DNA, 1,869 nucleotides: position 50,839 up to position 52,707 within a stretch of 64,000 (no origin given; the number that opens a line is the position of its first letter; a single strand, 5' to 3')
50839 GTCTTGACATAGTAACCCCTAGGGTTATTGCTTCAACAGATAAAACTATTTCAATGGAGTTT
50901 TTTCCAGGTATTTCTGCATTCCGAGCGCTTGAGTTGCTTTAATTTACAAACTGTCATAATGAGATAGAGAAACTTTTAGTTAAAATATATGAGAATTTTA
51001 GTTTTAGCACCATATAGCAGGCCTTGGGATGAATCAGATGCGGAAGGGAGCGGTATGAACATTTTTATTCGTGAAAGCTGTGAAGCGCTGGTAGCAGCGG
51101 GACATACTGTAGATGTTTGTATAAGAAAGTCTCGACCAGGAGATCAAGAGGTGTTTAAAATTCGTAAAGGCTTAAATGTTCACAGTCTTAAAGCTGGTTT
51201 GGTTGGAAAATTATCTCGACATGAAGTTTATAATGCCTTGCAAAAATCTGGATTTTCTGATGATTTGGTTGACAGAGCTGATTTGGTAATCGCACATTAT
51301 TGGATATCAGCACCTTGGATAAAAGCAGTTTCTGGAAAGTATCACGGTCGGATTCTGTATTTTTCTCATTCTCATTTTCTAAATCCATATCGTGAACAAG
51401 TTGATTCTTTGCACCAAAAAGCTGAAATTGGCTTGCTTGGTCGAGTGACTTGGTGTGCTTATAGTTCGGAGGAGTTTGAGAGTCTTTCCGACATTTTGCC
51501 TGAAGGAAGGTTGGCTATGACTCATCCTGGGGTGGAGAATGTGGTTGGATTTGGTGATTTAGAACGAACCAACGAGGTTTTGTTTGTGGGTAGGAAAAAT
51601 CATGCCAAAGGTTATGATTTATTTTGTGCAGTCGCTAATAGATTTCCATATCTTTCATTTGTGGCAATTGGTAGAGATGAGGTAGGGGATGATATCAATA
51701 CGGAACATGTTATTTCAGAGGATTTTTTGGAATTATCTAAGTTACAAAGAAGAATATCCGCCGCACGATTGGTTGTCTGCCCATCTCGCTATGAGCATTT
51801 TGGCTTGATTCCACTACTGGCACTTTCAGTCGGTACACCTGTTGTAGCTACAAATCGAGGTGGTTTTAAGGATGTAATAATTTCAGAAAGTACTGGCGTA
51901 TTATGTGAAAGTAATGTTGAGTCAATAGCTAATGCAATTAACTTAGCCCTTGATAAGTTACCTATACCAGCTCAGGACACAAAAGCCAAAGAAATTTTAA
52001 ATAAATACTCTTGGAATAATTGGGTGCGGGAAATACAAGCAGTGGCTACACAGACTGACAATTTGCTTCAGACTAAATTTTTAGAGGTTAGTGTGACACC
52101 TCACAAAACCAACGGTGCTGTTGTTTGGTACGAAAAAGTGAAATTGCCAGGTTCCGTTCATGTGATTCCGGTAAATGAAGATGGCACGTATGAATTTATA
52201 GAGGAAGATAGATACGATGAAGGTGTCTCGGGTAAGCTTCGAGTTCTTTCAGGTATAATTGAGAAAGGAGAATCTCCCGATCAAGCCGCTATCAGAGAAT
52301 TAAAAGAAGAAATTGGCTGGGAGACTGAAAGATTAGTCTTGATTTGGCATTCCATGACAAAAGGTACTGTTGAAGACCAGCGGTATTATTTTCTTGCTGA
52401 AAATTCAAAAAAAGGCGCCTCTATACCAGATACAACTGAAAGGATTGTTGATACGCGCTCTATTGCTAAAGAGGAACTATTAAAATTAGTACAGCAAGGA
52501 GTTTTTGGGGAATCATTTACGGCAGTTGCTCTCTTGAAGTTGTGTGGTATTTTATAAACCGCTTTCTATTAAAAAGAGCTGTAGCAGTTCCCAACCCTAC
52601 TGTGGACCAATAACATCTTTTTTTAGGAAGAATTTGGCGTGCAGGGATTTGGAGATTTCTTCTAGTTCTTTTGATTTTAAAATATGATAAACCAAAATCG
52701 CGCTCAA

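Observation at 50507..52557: GT4 glycosyltransferase fused to a NUDIX hydrolase, behind a 480-bp AT-rich spacer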

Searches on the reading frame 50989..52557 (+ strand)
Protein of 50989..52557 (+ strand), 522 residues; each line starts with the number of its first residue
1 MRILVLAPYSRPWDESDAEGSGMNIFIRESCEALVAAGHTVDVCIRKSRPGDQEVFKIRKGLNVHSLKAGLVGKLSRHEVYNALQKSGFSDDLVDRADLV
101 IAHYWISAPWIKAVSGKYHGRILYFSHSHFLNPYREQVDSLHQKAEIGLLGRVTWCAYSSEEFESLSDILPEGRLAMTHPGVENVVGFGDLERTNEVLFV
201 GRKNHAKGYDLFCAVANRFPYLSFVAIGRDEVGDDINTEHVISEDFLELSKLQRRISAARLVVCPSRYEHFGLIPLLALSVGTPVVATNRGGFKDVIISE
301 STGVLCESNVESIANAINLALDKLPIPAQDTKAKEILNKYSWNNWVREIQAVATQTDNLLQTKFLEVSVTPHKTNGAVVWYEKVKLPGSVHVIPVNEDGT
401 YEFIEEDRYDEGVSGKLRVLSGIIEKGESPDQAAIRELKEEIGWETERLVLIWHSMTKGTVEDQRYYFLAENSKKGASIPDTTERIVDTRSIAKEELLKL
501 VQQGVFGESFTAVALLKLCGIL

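Call 3: search_protein_families(library=pfam, proteins=[window:50989-52557:+], max_evalue=0.1)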
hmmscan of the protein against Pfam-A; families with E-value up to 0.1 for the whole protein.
window:50989-52557:+ (522 aa): 7 families
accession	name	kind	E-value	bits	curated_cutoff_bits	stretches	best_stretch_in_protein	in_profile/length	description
PF00534.26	Glycos_transf_1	-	4.2e-21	75.7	26.4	1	192-323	13-158/172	Glycosyl transferases group 1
PF13692.12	Glyco_trans_1_4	-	1.8e-17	64.3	27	1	196-321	3-140/142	Glycosyl transferases group 1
PF20706.3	GT4-conflict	-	1e-13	51.5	26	2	250-305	273-328/385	Family 4 Glycosyltransferase in conflict systems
PF00293.34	NUDIX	-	1.6e-10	41.5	21.1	1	390-497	6-118/134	NUDIX domain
PF13439.12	Glyco_transf_4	-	5.1e-09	36.8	28.5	1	21-137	2-118/170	Glycosyltransferase Family 4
PF13579.12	Glyco_trans_4_4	-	2e-07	32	29.7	1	21-146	1-121/158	Glycosyl transferase 4-like domain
PF25601.1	AAA_lid_14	-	0.099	12.9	27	0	325-371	25-71/87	AAA+ ATPase lid domain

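Call 4: search_protein_families(library=ncbifam, proteins=[window:50989-52557:+], max_evalue=0.1)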
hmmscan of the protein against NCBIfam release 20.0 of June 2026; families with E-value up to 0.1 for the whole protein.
window:50989-52557:+ (522 aa): 47 families (the best 25 are shown)
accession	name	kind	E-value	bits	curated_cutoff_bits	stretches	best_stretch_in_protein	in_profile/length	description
TIGR03449.1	mycothiol_MshA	equivalog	4.5e-20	71.9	462.5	2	251-352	296-399/406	D-inositol-3-phosphate glycosyltransferase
TIGR02149.1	glgA_Coryne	subfamily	7.5e-13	48.4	302.4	1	243-319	268-351/391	glycogen synthase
NF053787.1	GlcN_PG_synth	equivalog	1.7e-11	43.6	480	1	193-350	196-353/361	N-acetylglucosaminyl phosphatidylglycerol synthase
TIGR03999.1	thiol_BshA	equivalog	9.2e-11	41.3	273.7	1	250-350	264-367/375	N-acetyl-alpha-D-glucosaminyl L-malate synthase BshA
NF008736.0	PRK11762.1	equivalog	3.1e-10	39.9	169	1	369-516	27-175/186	ADP compounds hydrolase NudE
TIGR04047.1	MSMEG_0565_glyc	hypoth_equivalog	4.6e-10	39.1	259.85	1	250-345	268-363/373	MSMEG_0565 family glycosyltransferase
TIGR02095.1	glgA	subfamily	4.2e-09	35.6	328.45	1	198-325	298-443/477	glycogen/starch synthase, ADP-glucose type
NF038295.1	EPS_HpsP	equivalog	2.6e-08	33.3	550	1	254-349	283-380/388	hormogonium polysaccharide biosynthesis glycosyltransferase HpsP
NF012028.0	PRK15484.1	subfamily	7.1e-08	31.9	618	1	252-350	270-372/380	lipopolysaccharide N-acetylglucosaminyltransferase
NF046085.1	XrtY_assoc_Gly1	equivalog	6.1e-07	28.6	400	1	257-324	283-350/387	XrtY-associated glycosyltransferase XYAG1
NF041876.1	EPS_EpsE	equivalog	1.2e-06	28.1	400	1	251-320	288-358/389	exopolysaccharide biosynthesis GT4 family glycosyltransferase EpsE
NF041652.1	Nud_hyd_Dein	equivalog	1.5e-06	28.5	200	1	396-504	22-134/152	Nudix hydrolase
TIGR03088.1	stp2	hypoth_equivalog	2.6e-06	26.7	409.05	1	256-352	270-369/374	TIGR03088 family PEP-CTERM/XrtA system glycosyltransferase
NF008044.0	PRK10776.1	equivalog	3.2e-06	27.1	148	1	402-452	18-68/130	8-oxo-dGTP diphosphatase MutT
TIGR02472.1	sucr_P_syn_N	equivalog_domain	9.1e-06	24.7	576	1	260-348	342-433/439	sucrose-phosphate synthase, putative, glycosyltransferase domain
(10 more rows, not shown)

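Call 6: find_homologous_proteins(query=window:50989-52557:+, max_evalue=0.001)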
Query window:50989-52557:+ (522 aa): 24 proteins with E <= 0.001 among 8000 candidates.
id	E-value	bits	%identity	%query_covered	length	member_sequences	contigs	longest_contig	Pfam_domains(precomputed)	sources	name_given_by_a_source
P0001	0.0e+0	1185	100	100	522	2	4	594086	PF00534.27,PF13579.13,PF00293.35,PF13439.13,PF20706.4,PF13692.13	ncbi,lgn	-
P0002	9.5e-192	656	58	100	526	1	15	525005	PF00534.27,PF13579.13,PF00293.35,PF13439.13,PF20706.4,PF13692.13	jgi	jgi:glycosyltransferase involved in cell wall biosynthesis/8-oxo-dGTP pyrophosphatase MutT (NUDIX fa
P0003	3.2e-190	651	57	100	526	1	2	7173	PF00534.27,PF13579.13,PF00293.35,PF13439.13,PF20706.4,PF13692.13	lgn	-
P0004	2.8e-185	635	55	100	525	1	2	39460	PF00534.27,PF00293.35,PF13439.13,PF20706.4,PF13692.13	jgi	jgi:glycosyltransferase involved in cell wall biosynthesis/8-oxo-dGTP pyrophosphatase MutT (NUDIX fa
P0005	2.0e-137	477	45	99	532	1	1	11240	PF00534.27,PF00293.35,PF20706.4,PF13692.13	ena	-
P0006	2.5e-133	464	44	100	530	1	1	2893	PF00534.27,PF00293.35,PF13439.13,PF20706.4,PF13692.13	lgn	-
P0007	5.7e-126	439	61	37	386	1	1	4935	PF00293.35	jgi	-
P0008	7.0e-115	403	41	100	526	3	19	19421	PF00534.27,PF00293.35,PF20706.4,PF13692.13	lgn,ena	-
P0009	1.6e-114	402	41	100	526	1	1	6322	PF00534.27,PF00293.35,PF20706.4,PF13692.13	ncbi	-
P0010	2.0e-113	398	40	100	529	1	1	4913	PF00534.27,PF00293.35,PF13439.13,PF20706.4,PF13692.13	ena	-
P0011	1.4e-112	395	41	100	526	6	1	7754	PF00534.27,PF00293.35,PF20706.4,PF13692.13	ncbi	-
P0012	1.1e-111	392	40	100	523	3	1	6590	PF00534.27,PF00293.35,PF13439.13,PF20706.4,PF13692.13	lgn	-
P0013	3.0e-106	374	38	100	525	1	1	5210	PF00534.27,PF00293.35,PF13439.13,PF20706.4,PF13692.13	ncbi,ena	-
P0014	3.9e-104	367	52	63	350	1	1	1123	PF00534.27,PF00293.35,PF20706.4,PF13692.13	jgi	jgi:ADP-ribose pyrophosphatase YjhB (NUDIX family)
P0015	3.3e-95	338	53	36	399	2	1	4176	PF00293.35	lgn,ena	-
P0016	1.1e-92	330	36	99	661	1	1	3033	PF13669.13,PF00534.27,PF13579.13,PF00293.35,PF13439.13,PF00903.32,PF20706.4,PF13692.13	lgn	-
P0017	3.1e-74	269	44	35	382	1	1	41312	PF00293.35,PF13439.13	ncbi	-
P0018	3.1e-72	262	39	66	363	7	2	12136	PF00534.27,PF20706.4,PF13692.13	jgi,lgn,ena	-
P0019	9.0e-71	257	43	58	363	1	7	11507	PF00534.27,PF20706.4,PF13692.13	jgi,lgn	jgi:glycosyltransferase involved in cell wall biosynthesis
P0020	8.0e-67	244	39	68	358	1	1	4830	PF00534.27,PF13579.13,PF20706.4,PF13692.13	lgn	-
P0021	1.6e-57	214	36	68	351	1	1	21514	PF00534.27,PF20706.4,PF13692.13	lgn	-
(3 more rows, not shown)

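Call 10: find_related_loci(query=A1, collection=genome_contigs, flank=8000)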
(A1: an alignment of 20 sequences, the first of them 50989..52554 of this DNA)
Query A1 (522 aa) in genome_contigs; peptide patterns used: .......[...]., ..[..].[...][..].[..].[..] (x = any residue, [..] = any of these).
87 stretches matched a pattern; 5 encode a relative of the query (tblastn E <= 1e-3); 5 distinct loci.
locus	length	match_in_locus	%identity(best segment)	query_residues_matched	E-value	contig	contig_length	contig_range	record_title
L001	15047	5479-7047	41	1-522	2e-122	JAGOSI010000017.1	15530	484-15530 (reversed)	MAG: Candidatus Paceibacterota bacterium isolate Gw_Eff_bin_314 Gw_Eff_8549_length_15530_cov_8.767253, whole genome shot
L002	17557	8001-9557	38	1-520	5e-112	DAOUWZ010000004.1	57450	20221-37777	MAG TPA_asm: bacterium isolate CSMAG_888 CSMAG_888_k141_248361_length_57450_cov_30.0304, whole genome shotgun sequence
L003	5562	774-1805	40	1-342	4e-78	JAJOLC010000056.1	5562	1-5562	MAG: Candidatus Paceibacterota bacterium isolate MAG-712 c_000000000737, whole genome shotgun sequence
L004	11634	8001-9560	39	1-522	4e-119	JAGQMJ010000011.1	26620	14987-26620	MAG: Candidatus Kaiserbacteria bacterium isolate HKST-UBA39 NODE_11_length_26620_cov_7.095995, whole genome shotgun sequ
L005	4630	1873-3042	53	1-522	7e-57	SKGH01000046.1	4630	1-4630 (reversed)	MAG: Candidatus Kaiserbacteria bacterium isolate CSBr16_134 CSBr16-32120, whole genome shotgun sequence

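Call 27: find_encoding_contigs(protein=P0002, flank=8000, max_places=3)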
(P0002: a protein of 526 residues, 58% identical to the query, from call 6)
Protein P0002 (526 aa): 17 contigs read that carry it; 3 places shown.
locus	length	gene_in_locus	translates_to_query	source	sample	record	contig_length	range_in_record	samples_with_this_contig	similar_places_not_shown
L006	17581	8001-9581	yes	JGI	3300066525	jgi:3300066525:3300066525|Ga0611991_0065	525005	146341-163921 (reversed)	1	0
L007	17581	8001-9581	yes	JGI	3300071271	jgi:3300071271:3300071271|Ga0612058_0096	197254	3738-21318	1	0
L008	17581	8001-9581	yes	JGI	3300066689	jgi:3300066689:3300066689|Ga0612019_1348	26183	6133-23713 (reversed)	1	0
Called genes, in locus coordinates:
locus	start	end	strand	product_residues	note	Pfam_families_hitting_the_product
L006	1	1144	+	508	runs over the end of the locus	-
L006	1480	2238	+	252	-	PF04002:RadC, PF12681:Glyoxalase_2, PF00903:Glyoxalase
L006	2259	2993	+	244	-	PF00106:adh_short, PF08659:KR (weak), PF13460:NAD_binding_10 (faint), PF13561:adh_short_C2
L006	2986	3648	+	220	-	PF09335:VTT_dom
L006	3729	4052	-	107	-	PF00872:Transposase_mut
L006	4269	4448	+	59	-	-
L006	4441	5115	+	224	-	PF01797:Y1_Tnp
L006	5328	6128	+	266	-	-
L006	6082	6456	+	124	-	-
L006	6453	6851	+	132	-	PF00903:Glyoxalase, PF13669:Glyoxalase_4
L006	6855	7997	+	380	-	PF00202:Aminotran_3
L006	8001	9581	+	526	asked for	PF13439:Glyco_transf_4 (weak), PF13579:Glyco_trans_4_4 (faint), PF20706:GT4-conflict, PF00534:Glycos_transf_1, PF13692:Glyco_trans_1_4, PF00293:NUDIX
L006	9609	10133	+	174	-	-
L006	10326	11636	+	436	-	PF01262:AlaDh_PNT_C (weak), PF00890:FAD_binding_2, PF01134:GIDA (weak), PF01266:DAO (weak), PF03486:HI0933_like, PF07992:Pyr_redox_2, PF12831:FAD_oxidored, PF22780:HI0933_like_1st, +3 more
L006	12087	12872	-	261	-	PF25539:Bestrophin_2 (faint)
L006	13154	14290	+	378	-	-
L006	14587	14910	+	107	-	-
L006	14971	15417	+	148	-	PF01797:Y1_Tnp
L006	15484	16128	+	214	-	PF01633:Choline_kinase, PF01636:APH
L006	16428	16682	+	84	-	-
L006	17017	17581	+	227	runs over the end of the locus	PF00005:ABC_tran, PF02463:SMC_N, PF13304:AAA_21 (faint)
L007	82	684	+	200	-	PF07603:Lcl_C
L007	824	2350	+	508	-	-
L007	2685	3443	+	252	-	PF04002:RadC, PF12681:Glyoxalase_2, PF00903:Glyoxalase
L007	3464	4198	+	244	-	PF00106:adh_short, PF08659:KR (weak), PF13460:NAD_binding_10 (faint), PF13561:adh_short_C2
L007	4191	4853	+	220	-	PF09335:VTT_dom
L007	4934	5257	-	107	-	PF00872:Transposase_mut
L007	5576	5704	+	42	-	-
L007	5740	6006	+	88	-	PF01797:Y1_Tnp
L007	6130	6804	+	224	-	PF01797:Y1_Tnp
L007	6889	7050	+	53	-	-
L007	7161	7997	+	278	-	PF00202:Aminotran_3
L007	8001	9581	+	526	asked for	PF13439:Glyco_transf_4 (weak), PF13579:Glyco_trans_4_4 (faint), PF20706:GT4-conflict, PF00534:Glycos_transf_1, PF13692:Glyco_trans_1_4, PF00293:NUDIX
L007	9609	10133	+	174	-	-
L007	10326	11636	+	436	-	PF01262:AlaDh_PNT_C (weak), PF00890:FAD_binding_2, PF01134:GIDA (weak), PF01266:DAO (weak), PF03486:HI0933_like, PF07992:Pyr_redox_2, PF12831:FAD_oxidored, PF22780:HI0933_like_1st, +3 more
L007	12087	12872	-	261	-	PF25539:Bestrophin_2 (faint)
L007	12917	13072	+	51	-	-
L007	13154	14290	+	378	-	-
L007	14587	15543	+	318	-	PF01633:Choline_kinase, PF01636:APH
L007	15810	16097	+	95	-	-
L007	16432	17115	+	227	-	PF00005:ABC_tran, PF02463:SMC_N, PF13304:AAA_21 (weak)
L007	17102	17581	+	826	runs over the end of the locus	PF02687:FtsX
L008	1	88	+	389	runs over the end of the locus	PF00078:RVT_1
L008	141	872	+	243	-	PF07603:Lcl_C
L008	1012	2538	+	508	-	-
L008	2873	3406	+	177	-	PF04002:RadC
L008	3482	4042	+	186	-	PF06197:DUF998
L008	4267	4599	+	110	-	PF05368:NmrA, PF01073:3Beta_HSD, PF01370:Epimerase, PF07993:NAD_binding_4 (faint), PF16363:GDP_Man_Dehyd (weak), PF13460:NAD_binding_10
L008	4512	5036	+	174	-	PF01073:3Beta_HSD, PF01370:Epimerase, PF07993:NAD_binding_4 (weak)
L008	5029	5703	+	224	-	PF01797:Y1_Tnp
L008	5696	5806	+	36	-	-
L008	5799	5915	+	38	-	-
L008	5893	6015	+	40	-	-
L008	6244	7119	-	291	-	-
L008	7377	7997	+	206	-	PF00202:Aminotran_3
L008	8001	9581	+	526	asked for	PF13439:Glyco_transf_4 (weak), PF13579:Glyco_trans_4_4 (faint), PF20706:GT4-conflict, PF00534:Glycos_transf_1, PF13692:Glyco_trans_1_4, PF00293:NUDIX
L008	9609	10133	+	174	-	-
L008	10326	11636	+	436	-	PF01262:AlaDh_PNT_C (weak), PF00890:FAD_binding_2, PF01134:GIDA (weak), PF01266:DAO (weak), PF03486:HI0933_like, PF07992:Pyr_redox_2, PF12831:FAD_oxidored, PF22780:HI0933_like_1st, +3 more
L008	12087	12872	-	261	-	PF25539:Bestrophin_2 (faint)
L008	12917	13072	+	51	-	-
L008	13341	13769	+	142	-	PF01797:Y1_Tnp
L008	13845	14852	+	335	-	-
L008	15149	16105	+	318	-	PF01633:Choline_kinase, PF01636:APH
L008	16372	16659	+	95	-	-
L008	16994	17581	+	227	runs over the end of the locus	PF00005:ABC_tran, PF02463:SMC_N, PF13304:AAA_21 (weak)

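Call 28: find_encoding_contigs(protein=P0004, flank=8000, max_places=2)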
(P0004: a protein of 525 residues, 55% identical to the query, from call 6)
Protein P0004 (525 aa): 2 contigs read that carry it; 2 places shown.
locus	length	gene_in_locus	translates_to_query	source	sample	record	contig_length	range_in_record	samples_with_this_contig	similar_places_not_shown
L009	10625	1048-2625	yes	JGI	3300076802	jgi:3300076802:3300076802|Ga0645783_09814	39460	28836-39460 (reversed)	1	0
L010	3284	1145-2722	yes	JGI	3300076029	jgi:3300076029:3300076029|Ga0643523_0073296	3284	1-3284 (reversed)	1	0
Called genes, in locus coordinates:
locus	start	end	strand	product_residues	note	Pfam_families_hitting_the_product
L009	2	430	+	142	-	?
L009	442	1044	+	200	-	PF00202:Aminotran_3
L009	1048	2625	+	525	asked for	PF13439:Glyco_transf_4 (weak), PF20706:GT4-conflict, PF00534:Glycos_transf_1, PF13692:Glyco_trans_1_4, PF00293:NUDIX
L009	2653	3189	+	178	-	-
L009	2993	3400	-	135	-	-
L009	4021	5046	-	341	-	PF02879:PGM_PMM_II, PF02880:PGM_PMM_III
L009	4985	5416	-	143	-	PF02878:PGM_PMM_I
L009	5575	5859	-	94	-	-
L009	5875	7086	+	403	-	PF02384:N6_Mtase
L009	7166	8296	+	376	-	PF13784:Fic_N, PF02661:Fic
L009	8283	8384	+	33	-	-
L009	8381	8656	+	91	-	-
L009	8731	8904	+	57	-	-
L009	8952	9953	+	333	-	PF01420:Methylase_S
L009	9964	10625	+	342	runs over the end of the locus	PF13310:Virulence_RhuM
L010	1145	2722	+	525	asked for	PF13439:Glyco_transf_4 (weak), PF20706:GT4-conflict, PF00534:Glycos_transf_1, PF13692:Glyco_trans_1_4, PF00293:NUDIX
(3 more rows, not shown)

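Call 29: search_protein_families(library=pfam, proteins=[L001:4608-5474:+, L004:7145-7996:+, L001:7096-7626:+, L002:9624-10148:+, L002:6842-7990:+, L002:6442-6849:+, L003:1900-2346:-], max_evalue=1)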
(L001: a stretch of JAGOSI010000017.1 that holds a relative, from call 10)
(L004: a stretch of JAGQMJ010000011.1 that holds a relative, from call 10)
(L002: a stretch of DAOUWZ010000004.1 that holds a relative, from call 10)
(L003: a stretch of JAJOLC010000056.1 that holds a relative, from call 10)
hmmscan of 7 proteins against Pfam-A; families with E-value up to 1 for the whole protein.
L001:4608-5474:+ (288 aa): 0 families

L004:7145-7996:+ (283 aa): 2 families
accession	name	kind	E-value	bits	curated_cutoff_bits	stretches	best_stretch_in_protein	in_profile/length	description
PF23563.1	TRIP13_N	-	0.14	12.8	27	1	2-74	24-87/88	TRIP13 N-terminal domain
PF21220.3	RecQ-1-like_HTH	-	0.14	12.7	27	1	29-54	9-34/51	RecQ-1-like, helix-turn-helix domain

L001:7096-7626:+ (176 aa): 2 families
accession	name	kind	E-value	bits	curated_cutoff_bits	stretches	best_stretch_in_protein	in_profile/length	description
PF01467.32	CTP_transf_like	-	6e-05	23.7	21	1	13-133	7-124/133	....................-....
PF08218.17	Citrate_ly_lig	-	0.081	13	20.9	1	7-98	3-87/182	Citrate lyase ligase C-terminal domain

L002:9624-10148:+ (174 aa): 2 families
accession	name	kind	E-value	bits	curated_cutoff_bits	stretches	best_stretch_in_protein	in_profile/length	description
PF01467.32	CTP_transf_like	-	0.022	15.4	21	1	13-41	7-36/133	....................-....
PF08218.17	Citrate_ly_lig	-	0.033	14.3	20.9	1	8-79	4-70/182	Citrate lyase ligase C-terminal domain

L002:6842-7990:+ (382 aa): 2 families
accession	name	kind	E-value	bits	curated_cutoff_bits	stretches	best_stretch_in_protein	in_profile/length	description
PF00202.27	Aminotran_3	-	1.4e-36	126.5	30.5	2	157-376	174-402/403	Aminotransferase class-III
PF00155.27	Aminotran_1_2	-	2.6e-05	24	19.7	1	73-352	39-333/361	Aminotransferase class I and II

L002:6442-6849:+ (135 aa): 5 families
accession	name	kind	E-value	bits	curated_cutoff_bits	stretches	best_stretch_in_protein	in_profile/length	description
PF00903.31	Glyoxalase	-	6.8e-13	49.5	20.6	1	5-126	2-121/121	Glyoxalase/Bleomycin resistance protein/Dioxygenase superfamily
PF13669.12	Glyoxalase_4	-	2.4e-05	25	27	1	6-99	1-95/109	Glyoxalase/Bleomycin resistance protein/Dioxygenase superfamily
PF12681.13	Glyoxalase_2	-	0.0058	17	30.1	1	5-127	1-114/118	Glyoxalase-like domain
PF22658.2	YycE-like_N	-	0.021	15.2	27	1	8-38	3-33/52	YycE-like N-terminal domain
PF13468.12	Glyoxalase_3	-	0.1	13.1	25.1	1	5-94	1-98/176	Glyoxalase-like domain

L003:1900-2346:- (148 aa): 5 families
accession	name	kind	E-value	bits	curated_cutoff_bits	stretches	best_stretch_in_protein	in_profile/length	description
PF00293.34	NUDIX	-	1.3e-20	74.2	21.1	1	17-141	4-132/134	NUDIX domain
PF22327.2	Nudt16-like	-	0.00047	20.6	27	1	49-110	38-100/161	U8 snoRNA-decapping enzyme-like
PF14815.12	NUDIX_4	-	0.0014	18.9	35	1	22-141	4-112/113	NUDIX domain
PF13619.11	KTSC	-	0.068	13.3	25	1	117-146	27-56/58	KTSC domain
PF12653.12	DUF3785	-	0.12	12.9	27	1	57-121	14-78/136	Protein of unknown function (DUF3785)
